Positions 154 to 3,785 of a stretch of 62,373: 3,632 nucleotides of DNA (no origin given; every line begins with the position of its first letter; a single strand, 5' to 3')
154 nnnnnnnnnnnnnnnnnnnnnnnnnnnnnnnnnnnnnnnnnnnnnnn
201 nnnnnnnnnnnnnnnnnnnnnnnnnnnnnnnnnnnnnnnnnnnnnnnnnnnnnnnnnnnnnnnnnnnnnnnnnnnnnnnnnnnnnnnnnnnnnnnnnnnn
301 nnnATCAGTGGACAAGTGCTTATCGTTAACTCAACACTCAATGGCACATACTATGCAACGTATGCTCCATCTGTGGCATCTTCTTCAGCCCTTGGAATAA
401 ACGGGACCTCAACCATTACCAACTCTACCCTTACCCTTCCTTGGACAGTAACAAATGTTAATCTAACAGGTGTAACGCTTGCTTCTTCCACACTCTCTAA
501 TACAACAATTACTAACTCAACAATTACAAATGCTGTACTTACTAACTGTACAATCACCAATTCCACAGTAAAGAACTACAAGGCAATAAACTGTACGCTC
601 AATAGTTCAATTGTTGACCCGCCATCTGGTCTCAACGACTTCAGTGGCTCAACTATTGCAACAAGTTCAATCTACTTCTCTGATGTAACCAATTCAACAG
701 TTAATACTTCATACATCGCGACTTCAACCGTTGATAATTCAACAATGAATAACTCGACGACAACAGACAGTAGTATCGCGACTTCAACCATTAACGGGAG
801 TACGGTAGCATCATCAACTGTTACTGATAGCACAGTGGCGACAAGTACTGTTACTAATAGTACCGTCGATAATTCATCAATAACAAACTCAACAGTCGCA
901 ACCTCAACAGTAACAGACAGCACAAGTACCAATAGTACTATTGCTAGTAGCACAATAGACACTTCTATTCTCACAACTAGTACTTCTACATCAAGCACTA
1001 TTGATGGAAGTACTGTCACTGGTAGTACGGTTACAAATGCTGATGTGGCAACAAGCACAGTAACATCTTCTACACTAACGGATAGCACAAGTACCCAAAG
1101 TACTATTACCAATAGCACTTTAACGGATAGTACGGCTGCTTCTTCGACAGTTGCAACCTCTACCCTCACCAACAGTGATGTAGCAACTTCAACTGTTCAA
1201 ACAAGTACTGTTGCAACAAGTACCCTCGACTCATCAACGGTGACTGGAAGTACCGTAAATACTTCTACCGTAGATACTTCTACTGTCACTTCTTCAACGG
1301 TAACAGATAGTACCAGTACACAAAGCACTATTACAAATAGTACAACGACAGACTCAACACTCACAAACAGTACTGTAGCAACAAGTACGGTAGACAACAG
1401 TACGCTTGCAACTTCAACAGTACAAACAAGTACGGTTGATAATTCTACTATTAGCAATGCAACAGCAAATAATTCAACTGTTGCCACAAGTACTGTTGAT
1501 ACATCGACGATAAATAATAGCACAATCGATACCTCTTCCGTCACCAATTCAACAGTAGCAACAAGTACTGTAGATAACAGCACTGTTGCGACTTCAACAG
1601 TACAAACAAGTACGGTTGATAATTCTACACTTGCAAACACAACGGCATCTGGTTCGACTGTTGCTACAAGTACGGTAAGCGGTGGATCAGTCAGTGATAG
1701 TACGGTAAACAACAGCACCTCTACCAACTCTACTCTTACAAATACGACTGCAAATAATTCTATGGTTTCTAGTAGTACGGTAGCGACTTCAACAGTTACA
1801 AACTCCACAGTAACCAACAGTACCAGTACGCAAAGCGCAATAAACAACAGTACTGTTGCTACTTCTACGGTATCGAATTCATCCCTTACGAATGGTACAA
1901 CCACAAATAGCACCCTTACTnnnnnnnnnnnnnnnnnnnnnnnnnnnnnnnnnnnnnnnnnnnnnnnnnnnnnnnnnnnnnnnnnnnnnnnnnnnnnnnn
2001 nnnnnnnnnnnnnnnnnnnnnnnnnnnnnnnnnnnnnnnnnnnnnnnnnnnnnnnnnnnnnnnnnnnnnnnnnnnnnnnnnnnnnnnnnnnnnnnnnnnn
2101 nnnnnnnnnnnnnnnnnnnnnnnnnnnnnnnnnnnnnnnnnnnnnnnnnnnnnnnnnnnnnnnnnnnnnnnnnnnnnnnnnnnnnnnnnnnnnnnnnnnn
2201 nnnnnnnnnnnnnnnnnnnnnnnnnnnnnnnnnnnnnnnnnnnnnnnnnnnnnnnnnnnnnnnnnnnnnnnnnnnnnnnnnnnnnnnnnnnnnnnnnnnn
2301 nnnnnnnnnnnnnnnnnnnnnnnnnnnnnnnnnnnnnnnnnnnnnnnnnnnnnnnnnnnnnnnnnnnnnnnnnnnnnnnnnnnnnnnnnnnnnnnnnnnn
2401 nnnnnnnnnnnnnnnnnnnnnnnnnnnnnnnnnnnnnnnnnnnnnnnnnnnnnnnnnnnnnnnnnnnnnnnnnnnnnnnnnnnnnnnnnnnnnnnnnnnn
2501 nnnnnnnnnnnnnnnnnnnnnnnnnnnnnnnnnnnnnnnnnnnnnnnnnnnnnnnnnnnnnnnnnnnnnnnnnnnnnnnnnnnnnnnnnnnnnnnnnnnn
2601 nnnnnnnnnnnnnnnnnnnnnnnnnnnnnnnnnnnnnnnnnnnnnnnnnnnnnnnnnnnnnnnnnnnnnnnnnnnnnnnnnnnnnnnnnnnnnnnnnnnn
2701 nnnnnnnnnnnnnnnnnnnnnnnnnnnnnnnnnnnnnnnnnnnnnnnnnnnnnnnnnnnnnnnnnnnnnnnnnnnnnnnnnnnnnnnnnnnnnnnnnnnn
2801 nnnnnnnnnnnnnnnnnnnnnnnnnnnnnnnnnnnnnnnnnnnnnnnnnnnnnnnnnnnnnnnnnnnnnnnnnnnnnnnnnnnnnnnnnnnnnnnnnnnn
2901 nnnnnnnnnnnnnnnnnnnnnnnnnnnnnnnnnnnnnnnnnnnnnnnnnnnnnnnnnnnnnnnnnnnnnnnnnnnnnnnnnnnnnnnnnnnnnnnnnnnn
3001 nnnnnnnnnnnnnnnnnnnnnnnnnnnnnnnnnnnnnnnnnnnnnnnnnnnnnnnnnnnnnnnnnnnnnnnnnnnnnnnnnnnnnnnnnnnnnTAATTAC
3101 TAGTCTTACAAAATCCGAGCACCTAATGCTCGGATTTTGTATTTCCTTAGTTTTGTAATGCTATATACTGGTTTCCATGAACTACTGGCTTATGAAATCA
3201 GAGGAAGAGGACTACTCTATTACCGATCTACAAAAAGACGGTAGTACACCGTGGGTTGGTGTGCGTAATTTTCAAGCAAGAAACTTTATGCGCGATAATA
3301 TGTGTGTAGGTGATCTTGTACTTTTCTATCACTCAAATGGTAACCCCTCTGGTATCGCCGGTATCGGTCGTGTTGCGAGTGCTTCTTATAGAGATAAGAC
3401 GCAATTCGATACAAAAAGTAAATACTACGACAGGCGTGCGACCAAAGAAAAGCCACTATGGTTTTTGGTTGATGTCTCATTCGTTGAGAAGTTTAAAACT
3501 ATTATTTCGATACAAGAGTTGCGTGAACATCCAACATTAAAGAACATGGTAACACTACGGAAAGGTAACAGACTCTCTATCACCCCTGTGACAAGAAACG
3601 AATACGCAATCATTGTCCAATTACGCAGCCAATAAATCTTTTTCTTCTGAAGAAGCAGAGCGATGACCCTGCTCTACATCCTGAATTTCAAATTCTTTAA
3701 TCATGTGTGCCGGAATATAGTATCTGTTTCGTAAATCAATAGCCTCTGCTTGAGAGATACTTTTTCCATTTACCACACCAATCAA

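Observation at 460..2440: About 130 uninterrupted S-T-[V/I/L] pentapeptide units in a giant surface protein: a possible very long quadrilateral beta-helix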

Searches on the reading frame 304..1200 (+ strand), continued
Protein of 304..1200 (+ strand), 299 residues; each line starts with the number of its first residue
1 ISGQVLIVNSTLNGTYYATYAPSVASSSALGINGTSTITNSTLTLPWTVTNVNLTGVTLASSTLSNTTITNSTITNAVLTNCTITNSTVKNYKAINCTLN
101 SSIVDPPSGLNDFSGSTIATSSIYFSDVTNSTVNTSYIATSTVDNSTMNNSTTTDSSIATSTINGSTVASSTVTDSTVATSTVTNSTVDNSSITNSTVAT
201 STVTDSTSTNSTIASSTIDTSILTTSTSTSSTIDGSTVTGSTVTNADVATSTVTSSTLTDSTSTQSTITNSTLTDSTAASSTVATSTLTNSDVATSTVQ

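Call 78: search_solved_structures(query=A2, max_evalue=10, show_alignments=2)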
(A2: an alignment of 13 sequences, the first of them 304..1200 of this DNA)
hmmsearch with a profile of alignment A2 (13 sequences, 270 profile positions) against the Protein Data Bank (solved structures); distinct sequences matched with E-value up to 10: 31.
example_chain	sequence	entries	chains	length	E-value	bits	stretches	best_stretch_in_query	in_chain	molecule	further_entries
4yfo_A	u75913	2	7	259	1.2e-06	30.9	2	159-259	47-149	beta1_ex1 | 6beta1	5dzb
4yei_A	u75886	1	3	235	2.2e-06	30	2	133-224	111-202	beta1mut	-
4yc5_A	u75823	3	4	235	3.3e-06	29.5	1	126-254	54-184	beta1 | beta1 protein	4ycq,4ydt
5dra_A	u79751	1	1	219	4.4e-06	29.1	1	121-260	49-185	3beta1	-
5dn0_A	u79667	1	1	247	3.2e-05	26.3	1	59-267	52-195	beta1 t1555 loop variant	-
1m8n_A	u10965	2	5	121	3.4e-05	26.2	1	115-211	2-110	Antifreeze protein isoform 501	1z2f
5dqa_A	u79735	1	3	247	4.9e-05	25.7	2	155-224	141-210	t3284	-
5dns_A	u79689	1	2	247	5.6e-05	25.5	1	152-268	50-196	t1428 beta1 loop design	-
2j8k_A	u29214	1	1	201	0.00031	23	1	50-189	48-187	NP275-NP276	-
5di5_A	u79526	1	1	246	0.00073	21.8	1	155-224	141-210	beta1 t801 loop variant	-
1eww_A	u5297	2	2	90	0.0069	18.6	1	42-239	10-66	ANTIFREEZE PROTEIN | thermal hysteresis protein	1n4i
1l0s_A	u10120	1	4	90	0.0091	18.2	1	41-239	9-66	thermal hysteresis protein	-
6zt4_A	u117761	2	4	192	0.031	16.5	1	159-254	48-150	Pentapeptide repeat protein MfpA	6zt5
6fls_A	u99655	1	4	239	0.067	15.4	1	134-255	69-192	Pentapeptide repeat family protein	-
5jlv_C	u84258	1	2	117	0.077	15.2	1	43-108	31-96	Synaptic vesicle glycoprotein 2C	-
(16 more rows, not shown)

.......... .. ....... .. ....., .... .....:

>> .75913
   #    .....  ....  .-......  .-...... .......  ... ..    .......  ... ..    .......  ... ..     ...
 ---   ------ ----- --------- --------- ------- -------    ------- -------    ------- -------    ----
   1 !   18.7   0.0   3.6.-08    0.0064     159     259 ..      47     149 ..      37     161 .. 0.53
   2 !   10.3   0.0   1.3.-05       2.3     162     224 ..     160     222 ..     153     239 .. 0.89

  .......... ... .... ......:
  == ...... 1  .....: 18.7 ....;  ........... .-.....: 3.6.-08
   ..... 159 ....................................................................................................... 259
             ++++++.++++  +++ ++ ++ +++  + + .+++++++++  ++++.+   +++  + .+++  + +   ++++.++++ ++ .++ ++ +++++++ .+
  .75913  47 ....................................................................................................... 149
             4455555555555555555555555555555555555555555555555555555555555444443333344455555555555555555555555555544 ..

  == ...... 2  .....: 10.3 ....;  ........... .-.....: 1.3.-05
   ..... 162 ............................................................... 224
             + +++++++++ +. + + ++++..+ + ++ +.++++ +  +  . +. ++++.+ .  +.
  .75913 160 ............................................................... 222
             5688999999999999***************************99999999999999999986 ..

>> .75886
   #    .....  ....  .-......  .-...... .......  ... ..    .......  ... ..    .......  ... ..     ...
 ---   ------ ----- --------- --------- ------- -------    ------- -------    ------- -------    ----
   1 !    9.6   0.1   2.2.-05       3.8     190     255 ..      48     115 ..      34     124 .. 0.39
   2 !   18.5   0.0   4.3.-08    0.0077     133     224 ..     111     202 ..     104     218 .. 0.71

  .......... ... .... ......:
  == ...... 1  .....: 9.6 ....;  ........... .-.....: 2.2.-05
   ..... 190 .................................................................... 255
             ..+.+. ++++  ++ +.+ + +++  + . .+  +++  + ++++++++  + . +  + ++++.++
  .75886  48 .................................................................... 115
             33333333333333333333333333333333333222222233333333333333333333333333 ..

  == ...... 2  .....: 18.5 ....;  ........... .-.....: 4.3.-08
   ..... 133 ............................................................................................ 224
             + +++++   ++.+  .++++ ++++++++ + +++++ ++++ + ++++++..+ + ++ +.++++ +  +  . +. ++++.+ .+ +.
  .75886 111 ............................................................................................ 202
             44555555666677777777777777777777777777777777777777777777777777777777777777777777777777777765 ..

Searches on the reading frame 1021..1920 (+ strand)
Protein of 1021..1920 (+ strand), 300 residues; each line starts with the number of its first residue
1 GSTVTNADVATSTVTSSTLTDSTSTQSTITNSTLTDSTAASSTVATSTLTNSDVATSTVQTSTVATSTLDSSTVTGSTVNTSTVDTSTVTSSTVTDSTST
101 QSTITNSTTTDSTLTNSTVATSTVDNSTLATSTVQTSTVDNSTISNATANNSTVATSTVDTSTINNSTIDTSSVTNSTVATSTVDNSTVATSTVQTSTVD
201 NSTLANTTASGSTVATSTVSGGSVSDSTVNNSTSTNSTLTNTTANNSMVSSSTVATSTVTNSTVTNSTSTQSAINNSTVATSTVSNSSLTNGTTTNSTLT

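Call 80: find_homologous_proteins(query=window:1021-1920:+, max_evalue=0.001)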
Query window:1021-1920:+ (300 aa): 3 proteins with E <= 0.001 among 8000 candidates.
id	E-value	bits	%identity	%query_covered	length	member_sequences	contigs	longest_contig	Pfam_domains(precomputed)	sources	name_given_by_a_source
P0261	9.4e-8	50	45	39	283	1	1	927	PF13205.13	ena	-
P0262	3.6e-5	41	44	53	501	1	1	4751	PF00801.27,PF00404.25,PF18911.7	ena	-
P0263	1.1e-4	40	39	65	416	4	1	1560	-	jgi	jgi:hypothetical protein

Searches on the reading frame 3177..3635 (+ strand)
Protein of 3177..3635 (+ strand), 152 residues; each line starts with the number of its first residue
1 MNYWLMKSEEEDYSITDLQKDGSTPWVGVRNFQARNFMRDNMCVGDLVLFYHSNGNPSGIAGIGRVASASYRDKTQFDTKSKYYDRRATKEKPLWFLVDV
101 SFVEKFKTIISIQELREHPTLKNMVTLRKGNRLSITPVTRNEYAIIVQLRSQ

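Call 24: find_encoding_contigs(protein=window:3177-3635:+, flank=10000, max_places=6)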
Protein window:3177-3635:+ (152 aa): 11 contigs read that carry it; 6 places shown.
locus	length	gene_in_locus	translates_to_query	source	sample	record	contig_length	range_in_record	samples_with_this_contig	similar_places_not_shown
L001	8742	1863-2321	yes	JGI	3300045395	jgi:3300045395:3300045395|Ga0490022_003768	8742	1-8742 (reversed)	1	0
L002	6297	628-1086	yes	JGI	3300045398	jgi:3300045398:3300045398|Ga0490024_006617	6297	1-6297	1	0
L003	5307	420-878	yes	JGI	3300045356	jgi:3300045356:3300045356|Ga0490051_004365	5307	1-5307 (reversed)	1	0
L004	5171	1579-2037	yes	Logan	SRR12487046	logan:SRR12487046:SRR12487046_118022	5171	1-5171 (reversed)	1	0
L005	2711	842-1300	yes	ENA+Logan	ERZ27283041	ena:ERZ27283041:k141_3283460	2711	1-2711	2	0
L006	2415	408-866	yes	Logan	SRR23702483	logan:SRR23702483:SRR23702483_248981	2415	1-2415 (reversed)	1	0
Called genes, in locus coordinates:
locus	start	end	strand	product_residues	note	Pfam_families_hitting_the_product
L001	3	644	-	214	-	?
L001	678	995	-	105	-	-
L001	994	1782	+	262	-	-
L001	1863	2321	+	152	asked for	PF01878:EVE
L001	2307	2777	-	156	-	-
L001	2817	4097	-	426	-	PF08245:Mur_ligase_M, PF02875:Mur_ligase_C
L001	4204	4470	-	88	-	PF04266:ASCH (weak), PF12961:DUF3850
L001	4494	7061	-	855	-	PF07517:SecA_DEAD, PF01043:SecA_PP_bind, PF21090:P-loop_SecA, PF07516:SecA_SW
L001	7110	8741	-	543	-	?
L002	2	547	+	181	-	?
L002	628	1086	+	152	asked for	PF01878:EVE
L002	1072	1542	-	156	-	-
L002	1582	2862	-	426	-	PF08245:Mur_ligase_M, PF02875:Mur_ligase_C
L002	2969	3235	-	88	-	PF04266:ASCH (weak), PF12961:DUF3850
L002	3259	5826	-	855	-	PF07517:SecA_DEAD, PF01043:SecA_PP_bind, PF21090:P-loop_SecA, PF07516:SecA_SW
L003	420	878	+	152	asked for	PF01878:EVE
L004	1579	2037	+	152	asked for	PF01878:EVE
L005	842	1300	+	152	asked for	PF01878:EVE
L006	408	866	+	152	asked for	PF01878:EVE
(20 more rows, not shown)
